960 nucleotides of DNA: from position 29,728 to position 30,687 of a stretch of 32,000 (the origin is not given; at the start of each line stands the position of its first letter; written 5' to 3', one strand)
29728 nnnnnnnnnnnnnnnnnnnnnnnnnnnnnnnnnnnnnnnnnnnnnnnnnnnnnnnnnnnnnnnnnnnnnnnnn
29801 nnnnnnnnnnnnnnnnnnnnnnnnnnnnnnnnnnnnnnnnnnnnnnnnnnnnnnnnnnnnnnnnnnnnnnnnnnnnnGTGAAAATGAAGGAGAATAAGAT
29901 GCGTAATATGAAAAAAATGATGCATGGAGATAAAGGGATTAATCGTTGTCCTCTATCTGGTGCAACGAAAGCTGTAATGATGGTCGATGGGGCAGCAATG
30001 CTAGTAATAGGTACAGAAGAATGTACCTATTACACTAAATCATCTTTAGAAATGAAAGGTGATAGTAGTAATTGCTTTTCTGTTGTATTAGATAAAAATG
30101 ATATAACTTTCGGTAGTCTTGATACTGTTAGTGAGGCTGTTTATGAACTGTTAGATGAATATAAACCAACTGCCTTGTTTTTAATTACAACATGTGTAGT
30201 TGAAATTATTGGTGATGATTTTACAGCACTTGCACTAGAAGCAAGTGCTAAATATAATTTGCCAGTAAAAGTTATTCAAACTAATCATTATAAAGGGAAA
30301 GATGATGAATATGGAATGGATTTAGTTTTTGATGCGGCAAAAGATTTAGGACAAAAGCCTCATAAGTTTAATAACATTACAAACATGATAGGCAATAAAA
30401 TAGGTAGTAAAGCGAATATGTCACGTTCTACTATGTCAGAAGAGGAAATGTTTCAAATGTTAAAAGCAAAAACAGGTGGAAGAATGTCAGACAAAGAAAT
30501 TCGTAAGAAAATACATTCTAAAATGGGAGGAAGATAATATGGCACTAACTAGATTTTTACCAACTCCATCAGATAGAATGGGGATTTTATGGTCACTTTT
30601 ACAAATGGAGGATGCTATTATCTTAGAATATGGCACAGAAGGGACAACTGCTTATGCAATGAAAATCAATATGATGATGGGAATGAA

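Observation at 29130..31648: Stand-alone nitrogenase-like reductase (NifH + two NifD/K-like subunits) with no nitrogen-fixation or tetrapyrrole context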

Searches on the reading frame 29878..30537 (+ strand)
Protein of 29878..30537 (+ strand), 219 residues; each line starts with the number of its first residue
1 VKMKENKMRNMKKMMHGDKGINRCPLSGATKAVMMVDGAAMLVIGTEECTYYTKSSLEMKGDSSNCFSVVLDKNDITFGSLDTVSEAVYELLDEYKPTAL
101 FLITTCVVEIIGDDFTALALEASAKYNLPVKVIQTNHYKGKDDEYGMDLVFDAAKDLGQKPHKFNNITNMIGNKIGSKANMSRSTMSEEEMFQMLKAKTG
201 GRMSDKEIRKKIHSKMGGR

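Call 3: search_protein_families(library=pfam, proteins=[window:29878-30537:+], max_evalue=0.01)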
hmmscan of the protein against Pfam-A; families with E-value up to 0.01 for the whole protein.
window:29878-30537:+ (219 aa): 1 family
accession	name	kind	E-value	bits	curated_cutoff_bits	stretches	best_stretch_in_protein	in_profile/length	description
PF00148.24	Oxidored_nitro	-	4.4e-25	88.8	28.6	1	24-181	1-161/399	Nitrogenase component 1 type Oxidoreductase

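Call 4: search_protein_families(library=ncbifam, proteins=[window:29878-30537:+], max_evalue=0.01)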
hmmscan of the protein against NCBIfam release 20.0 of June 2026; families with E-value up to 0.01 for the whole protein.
window:29878-30537:+ (219 aa): 16 families
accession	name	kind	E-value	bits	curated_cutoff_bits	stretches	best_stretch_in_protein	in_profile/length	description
TIGR01283.1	nifE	equivalog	7.7e-17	61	505.1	1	7-153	28-177/459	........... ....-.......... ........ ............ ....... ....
NF011047.0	PRK14477.1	equivalog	1.6e-12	46.1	1229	1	5-141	17-157/917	bifunctional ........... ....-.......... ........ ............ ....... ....N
TIGR01279.1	DPOR_bchN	equivalog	1.6e-10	40.5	419.95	1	24-136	10-124/407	ferredoxin:protochlorophyllide reductase (ATP-dependent) subunit N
TIGR01862.1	N2-ase-Ialpha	subfamily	1.9e-10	40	486.05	1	45-173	58-200/444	nitrogenase component I subunit alpha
TIGR03282.1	methan_mark_13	equivalog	1.3e-09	37.6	268.4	1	40-162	21-138/352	Ni-sirohydrochlorin a,c-diamide reductive cyclase catalytic subunit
TIGR01282.1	nifD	equivalog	3.3e-09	36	653.55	1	43-209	70-250/466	nitrogenase molybdenum-iron protein alpha chain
TIGR01286.1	nifK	equivalog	3.4e-09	35.7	427.3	1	22-124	67-170/516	nitrogenase molybdenum-iron protein subunit beta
NF002768.0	PRK02842.1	equivalog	1e-08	34.5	324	1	24-136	21-136/423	ferredoxin:protochlorophyllide reductase (ATP-dependent) subunit N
TIGR02931.1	anfK_nitrog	equivalog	3.6e-07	29.3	853.85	1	21-118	16-115/461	Fe-only nitrogenase subunit beta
TIGR01278.1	DPOR_BchB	equivalog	8.3e-07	28.2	490.35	1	55-172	44-161/512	ferredoxin:protochlorophyllide reductase (ATP-dependent) subunit B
TIGR02932.1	vnfK_nitrog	equivalog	6.2e-06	25.3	873.95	1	22-118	14-112/457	V-containing nitrogenase subunit beta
TIGR01284.1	alt_nitrog_alph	subfamily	2e-05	23.3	512.8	1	42-146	65-176/457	nitrogenase subunit alpha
TIGR01285.1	nifN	equivalog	2.1e-05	23.6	326.8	1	28-141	22-140/433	nitrogenase iron-molybdenum cofactor biosynthesis protein NifN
TIGR02015.1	BchY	equivalog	0.0003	19.8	425.15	1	18-112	8-103/422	chlorophyllide a reductase subunit Y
NF002790.0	PRK02910.1-4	equivalog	0.0022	16.8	912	1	75-148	64-135/530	ferredoxin:protochlorophyllide reductase (ATP-dependent) subunit B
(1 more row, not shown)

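Call 10: search_solved_structures(query=window:29899-30537:+, max_evalue=0.01, show_alignments=2)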
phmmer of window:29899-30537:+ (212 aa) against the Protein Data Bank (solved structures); distinct sequences matched with E-value up to 0.01: 34.
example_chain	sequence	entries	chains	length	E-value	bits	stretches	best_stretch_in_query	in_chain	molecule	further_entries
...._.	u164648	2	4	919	6.2e-12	48.9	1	5-133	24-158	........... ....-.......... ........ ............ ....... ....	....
4wn9_A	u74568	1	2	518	1.3e-10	44.6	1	58-145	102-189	Nitrogenase molybdenum-iron protein alpha chain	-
5vpw_A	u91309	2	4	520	1.3e-10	44.6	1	58-145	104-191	Nitrogenase molybdenum-iron protein alpha chain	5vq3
1mio_A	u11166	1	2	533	1.3e-10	44.6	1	58-145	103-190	NITROGENASE MOLYBDENUM IRON PROTEIN (ALPHA CHAIN)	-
4wes_A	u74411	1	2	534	1.3e-10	44.6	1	58-145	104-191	Nitrogenase molybdenum-iron protein alpha chain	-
9d9u_A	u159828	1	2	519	1.8e-08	37.6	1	58-143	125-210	Nitrogenase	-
9fmg_A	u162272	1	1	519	1.8e-08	37.6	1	58-143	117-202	Nitrogenase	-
9spz_B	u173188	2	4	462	3.8e-07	33.3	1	17-162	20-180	Nitrogenase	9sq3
9p1x_A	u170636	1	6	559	4e-07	33.2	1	21-141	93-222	Nitrogenase protein alpha chain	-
9ian_A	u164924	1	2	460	1.6e-06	31.2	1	16-132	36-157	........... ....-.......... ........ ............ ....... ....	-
9iao_A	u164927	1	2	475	1.7e-06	31.1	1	16-132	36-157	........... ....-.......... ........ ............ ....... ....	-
9onj_A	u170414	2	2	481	1.8e-06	31.1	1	16-132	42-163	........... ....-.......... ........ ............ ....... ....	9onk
3pdi_A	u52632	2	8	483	1.8e-06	31.1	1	16-132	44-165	Nitrogenase MoFe cofactor biosynthesis protein NifE | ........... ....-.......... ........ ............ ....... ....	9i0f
9spz_A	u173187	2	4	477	7.9e-06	29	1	7-134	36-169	Nitrogenase protein alpha chain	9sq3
10zk_B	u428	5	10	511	1.9e-05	27.8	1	21-123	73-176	Nitrogenase FeMo beta subunit protein NifK | Nitrogenase MoFe protein beta subunit NifK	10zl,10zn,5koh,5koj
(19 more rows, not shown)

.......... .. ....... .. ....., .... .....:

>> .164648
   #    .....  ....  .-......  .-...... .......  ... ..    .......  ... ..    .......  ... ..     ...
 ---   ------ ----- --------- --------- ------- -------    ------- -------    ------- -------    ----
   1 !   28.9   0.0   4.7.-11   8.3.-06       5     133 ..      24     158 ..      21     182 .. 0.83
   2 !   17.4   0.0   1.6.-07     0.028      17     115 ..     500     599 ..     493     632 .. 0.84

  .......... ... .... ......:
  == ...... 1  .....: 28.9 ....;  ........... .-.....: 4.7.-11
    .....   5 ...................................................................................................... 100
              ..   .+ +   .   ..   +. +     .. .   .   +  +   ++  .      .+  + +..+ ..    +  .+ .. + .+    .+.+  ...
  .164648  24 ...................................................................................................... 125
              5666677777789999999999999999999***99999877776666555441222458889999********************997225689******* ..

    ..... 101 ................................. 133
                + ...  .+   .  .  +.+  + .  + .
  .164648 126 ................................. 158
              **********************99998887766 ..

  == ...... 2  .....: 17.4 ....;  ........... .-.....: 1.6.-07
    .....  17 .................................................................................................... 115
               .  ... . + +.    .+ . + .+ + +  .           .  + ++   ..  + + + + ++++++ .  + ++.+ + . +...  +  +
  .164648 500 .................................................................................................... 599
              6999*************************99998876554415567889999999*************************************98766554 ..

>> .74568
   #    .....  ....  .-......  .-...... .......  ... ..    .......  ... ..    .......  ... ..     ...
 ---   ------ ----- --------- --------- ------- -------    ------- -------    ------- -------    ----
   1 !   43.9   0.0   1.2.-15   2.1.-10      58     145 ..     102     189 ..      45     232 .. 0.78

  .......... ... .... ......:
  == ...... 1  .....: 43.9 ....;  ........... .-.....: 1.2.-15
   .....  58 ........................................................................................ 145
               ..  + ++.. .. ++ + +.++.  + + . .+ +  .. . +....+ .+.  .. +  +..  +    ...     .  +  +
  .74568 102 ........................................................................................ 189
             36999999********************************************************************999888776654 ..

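Call 56: find_homologous_proteins(query=window:29899-30537:+, max_evalue=0.00001)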
Query window:29899-30537:+ (212 aa): 41 proteins with E <= 0.00001 among 164 candidates.
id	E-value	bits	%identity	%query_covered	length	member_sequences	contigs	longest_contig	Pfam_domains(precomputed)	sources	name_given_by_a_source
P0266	1.5e-135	467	100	100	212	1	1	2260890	PF00148.25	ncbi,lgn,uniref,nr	ncbi:nitrogenase component 1 [Tannockella kyphosi]|uniref:nitrogenase component 1 n=1 Tax=Tannockell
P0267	1.6e-112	392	82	100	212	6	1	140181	PF00148.25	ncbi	ncbi:MAG: nitrogenase component 1 [Bacillota bacterium]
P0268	1.9e-110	385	80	100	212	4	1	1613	PF00148.25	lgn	-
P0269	8.8e-102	357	77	100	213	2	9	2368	PF00148.25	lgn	-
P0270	2.9e-100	352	74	100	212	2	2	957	PF00148.25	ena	-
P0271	2.5e-94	332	72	100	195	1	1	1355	PF00148.25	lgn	-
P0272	1.9e-92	326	67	100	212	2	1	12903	PF00148.25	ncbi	ncbi:MAG: nitrogenase component 1 [Bacillota bacterium]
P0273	2.8e-91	323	72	100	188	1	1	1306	PF00148.25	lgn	-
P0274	4.2e-87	309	69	100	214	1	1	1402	PF00148.25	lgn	-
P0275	3.9e-85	303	67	100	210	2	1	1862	PF00148.25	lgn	-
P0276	4.2e-73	263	63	94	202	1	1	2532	PF00148.25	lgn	-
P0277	4.7e-68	247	66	78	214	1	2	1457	PF00148.25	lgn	-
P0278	3.4e-67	244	65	78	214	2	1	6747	PF00148.25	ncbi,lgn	ncbi:MAG: nitrogenase component 1 [Eubacteriales bacterium]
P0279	2.6e-63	231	63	79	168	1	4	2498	PF00148.25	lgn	-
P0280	6.0e-63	230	60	82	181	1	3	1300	PF00148.25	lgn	-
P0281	1.0e-62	229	53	98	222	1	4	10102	PF00148.25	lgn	-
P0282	1.1e-58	216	60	66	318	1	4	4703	PF00148.25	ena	-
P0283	3.6e-58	215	52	93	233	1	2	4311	PF00148.25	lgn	-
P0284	5.7e-58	214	54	92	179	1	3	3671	PF00148.25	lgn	-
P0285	7.4e-57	210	50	99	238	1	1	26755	PF00148.25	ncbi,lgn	ncbi:MAG: nitrogenase component 1 [Eubacteriales bacterium]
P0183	3.7e-54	201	59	67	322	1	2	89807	PF00148.25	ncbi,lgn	ncbi:MAG: nitrogenase component 1 [Rikenellaceae bacterium]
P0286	5.5e-54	201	69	63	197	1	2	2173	PF00148.25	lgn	-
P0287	1.1e-53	200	47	98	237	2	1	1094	PF00148.25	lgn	-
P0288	2.9e-53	199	47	97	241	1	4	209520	PF00148.25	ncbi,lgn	ncbi:MAG: nitrogenase component 1 [Eubacteriales bacterium]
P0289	3.5e-53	198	49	94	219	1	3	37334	PF00148.25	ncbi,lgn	ncbi:MAG: nitrogenase component 1 [Clostridia bacterium]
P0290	5.1e-52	194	61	63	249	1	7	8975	PF00148.25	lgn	-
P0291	1.1e-51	193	51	92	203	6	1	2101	PF00148.25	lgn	-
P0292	2.5e-51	192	53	66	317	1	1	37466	PF00148.25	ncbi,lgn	ncbi:MAG: nitrogenase component 1 [Rikenellaceae bacterium]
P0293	4.6e-51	191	52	85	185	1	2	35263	PF00148.25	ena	-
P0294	3.9e-46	175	57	68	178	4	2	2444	PF00148.25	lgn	-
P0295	7.1e-45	171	59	63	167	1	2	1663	PF00148.25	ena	-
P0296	3.3e-44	169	52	74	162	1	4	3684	PF00148.25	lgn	-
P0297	5.1e-44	168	58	63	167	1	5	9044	PF00148.25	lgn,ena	-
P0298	6.7e-44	168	54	69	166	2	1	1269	PF00148.25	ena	-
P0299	1.0e-43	167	57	63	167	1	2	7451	PF00148.25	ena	-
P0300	2.8e-43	166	57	64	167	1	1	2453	PF00148.25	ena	-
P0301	8.1e-42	161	56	64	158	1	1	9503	PF00148.25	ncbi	-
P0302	2.2e-41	160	53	65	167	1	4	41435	PF00148.25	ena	-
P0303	9.0e-41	158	54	64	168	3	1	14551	PF00148.25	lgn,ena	-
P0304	5.9e-29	119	46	64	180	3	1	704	PF00148.25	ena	-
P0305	2.5e-26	111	38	72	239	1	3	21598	PF00148.25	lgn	-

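Call 69: predict_structure(alignment_id=A5)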
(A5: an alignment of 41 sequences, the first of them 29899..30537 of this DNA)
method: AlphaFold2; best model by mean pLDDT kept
length: 212 residues; sequences in the alignment: 41
mean_pLDDT: 82.6   pTM: 0.66
mean pLDDT of the five models: 82.6, 81.9, 80.8, 80.2, 78.5
residues with pLDDT >= 90: 115; 70-90: 53; 50-70: 16; < 50: 28
segments of 3 or more residues with pLDDT < 50: 1-13, 165-177
pLDDT, mean of each block of 10 residues (from residue 1): 42 69 93 95 92 90 91 94 97 95 82 97 94 88 91 63 47 52 90 91 87 50
secondary structure, 60 per line:
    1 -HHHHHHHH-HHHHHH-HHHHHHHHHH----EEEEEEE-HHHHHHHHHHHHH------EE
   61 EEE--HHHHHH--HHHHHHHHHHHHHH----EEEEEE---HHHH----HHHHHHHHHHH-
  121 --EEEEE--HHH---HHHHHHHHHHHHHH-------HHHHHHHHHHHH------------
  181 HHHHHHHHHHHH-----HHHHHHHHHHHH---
elements in order: H2-9 H11-16 H18-27 E32-38 H40-52 E59-63 H66-71 H74-87 E92-97 H101-104 H109-119 E123-127 H136-149 H157-168 H181-192 H198-209

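Call 71: fold_search(model_id=the predicted structure, library=pdb)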
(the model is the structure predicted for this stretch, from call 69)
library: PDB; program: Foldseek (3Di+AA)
matches with E <= 10: 1730; with E <= 0.001: 123
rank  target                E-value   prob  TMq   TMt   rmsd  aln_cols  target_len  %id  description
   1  9ian_B                2.4e-08  1.00  0.55  0.28   2.4       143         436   25  Nitrogenase maturase NifEN in complex with the cofactor chaperone NifX (released 2026-03-04)
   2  5vpw_C                3.9e-08  1.00  0.54  0.24   5.0       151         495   26  Nitrogenase Cp1 at pH 5 (released 2017-07-26)
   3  1mio_A                4.4e-08  1.00  0.54  0.23   4.3       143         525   25  X-RAY CRYSTAL STRUCTURE OF THE NITROGENASE MOLYBDENUM-IRON PROTEIN FROM CLOSTRIDIUM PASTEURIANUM AT 3.0 ANGSTROMS RESO (released 1993-10-31)
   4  9i0f_A                1.0e-07  1.00  0.54  0.26   2.4       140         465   26  Revisited AvNifEN crystal structure (released 2025-12-03)
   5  4wes_A                1.2e-07  1.00  0.54  0.23   5.0       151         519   26  Nitrogenase molybdenum-iron protein from Clostridium pasteurianum at 1.08 A resolution (released 2015-02-11)
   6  3pdi_A                1.7e-07  1.00  0.54  0.28   2.6       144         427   24  Precursor bound NifEN (released 2011-01-19)
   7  4wes_C                2.4e-07  1.00  0.53  0.23   5.0       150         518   26  Nitrogenase molybdenum-iron protein from Clostridium pasteurianum at 1.08 A resolution (released 2015-02-11)
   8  9hbn_B                2.6e-07  1.00  0.53  0.23   6.4       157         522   20  A. vinelandii nitrogenase MoFe protein Anc1b (released 2025-09-10)
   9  9ian_A                3.3e-07  1.00  0.54  0.26   2.4       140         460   26  Nitrogenase maturase NifEN in complex with the cofactor chaperone NifX (released 2026-03-04)
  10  4wn9_A                3.3e-07  1.00  0.54  0.23   4.9       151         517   26  Structure of the Nitrogenase MoFe Protein from Clostridium pasteurianum Pressurized with Xenon (released 2015-03-18)
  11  9fmg_A                4.8e-07  1.00  0.50  0.23   4.4       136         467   24  Methylthio-alkane reductase complex (released 2025-09-17)
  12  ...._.                5.1e-07  1.00  0.55  0.14   2.3       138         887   20  CryoEM structure of holo-GmNifEN (released 2025-11-05)
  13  6o7l_B                5.4e-07  1.00  0.54  0.23   6.4       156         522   20  Nitrogenase MoFeP mutant S188A from Azotobacter vinelandii in the dithionite reduced state after redox cycling (released 2019-06-19)
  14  9nsv_B                5.8e-07  1.00  0.53  0.23   6.4       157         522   20  CryoEM structure of ancestral nitrogenase MoFe-protein (released 2025-07-16)
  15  1qgu_B                6.2e-07  1.00  0.54  0.23   2.9       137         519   22  NITROGENASE MO-FE PROTEIN FROM KLEBSIELLA PNEUMONIAE, DITHIONITE-REDUCED STATE (released 1999-11-01)
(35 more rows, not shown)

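Call 82: search_protein_families(library=padloc, proteins=[window:29899-30537:+], max_evalue=0.01)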
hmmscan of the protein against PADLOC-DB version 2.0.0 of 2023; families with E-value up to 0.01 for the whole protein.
window:29899-30537:+ (212 aa): 0 families

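Call 83: search_protein_families(library=phrogs, proteins=[window:29899-30537:+], max_evalue=0.01)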
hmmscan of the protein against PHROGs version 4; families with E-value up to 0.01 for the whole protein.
window:29899-30537:+ (212 aa): 0 families

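Call 94: find_related_loci(query=A5, collection=metagenome_contigs, flank=8000)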
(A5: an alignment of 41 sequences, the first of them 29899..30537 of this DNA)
Query A5 (212 aa) in metagenome_contigs; peptide patterns used: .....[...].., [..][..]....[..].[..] (x = any residue, [..] = any of these).
253 stretches matched a pattern; 122 encode a relative of the query (tblastn E <= 1e-3); the best 80 are kept; 80 distinct loci.
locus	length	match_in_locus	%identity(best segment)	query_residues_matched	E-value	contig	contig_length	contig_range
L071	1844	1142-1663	39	2-169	4e-40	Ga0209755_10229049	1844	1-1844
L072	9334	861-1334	44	15-169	2e-39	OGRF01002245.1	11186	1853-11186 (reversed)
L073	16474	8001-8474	44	15-169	2e-39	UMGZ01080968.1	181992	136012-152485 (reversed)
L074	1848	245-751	40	15-188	3e-39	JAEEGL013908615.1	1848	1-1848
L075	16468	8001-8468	43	17-169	9e-39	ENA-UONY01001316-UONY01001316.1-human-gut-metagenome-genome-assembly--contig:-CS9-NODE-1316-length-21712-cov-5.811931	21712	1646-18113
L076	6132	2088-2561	43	15-169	8e-39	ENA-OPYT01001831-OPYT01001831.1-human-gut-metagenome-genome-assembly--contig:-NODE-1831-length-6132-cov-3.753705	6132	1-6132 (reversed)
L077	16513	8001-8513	40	2-169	2e-38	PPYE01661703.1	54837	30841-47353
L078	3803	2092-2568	44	16-172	4e-38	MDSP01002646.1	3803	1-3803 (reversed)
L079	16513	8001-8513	39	2-169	4e-38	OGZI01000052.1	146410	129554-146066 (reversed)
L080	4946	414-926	40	2-169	2e-38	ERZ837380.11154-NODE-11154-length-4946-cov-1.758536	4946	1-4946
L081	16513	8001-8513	40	2-169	5e-38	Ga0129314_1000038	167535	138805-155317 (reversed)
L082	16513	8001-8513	40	2-169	5e-38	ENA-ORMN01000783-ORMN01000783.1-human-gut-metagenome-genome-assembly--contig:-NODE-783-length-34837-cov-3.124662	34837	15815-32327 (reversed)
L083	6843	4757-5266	40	15-189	1e-37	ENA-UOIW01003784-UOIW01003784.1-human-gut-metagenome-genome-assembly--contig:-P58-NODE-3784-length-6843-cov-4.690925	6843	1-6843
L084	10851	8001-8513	39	15-190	6e-37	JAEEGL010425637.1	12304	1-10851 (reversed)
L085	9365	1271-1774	40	16-188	2e-37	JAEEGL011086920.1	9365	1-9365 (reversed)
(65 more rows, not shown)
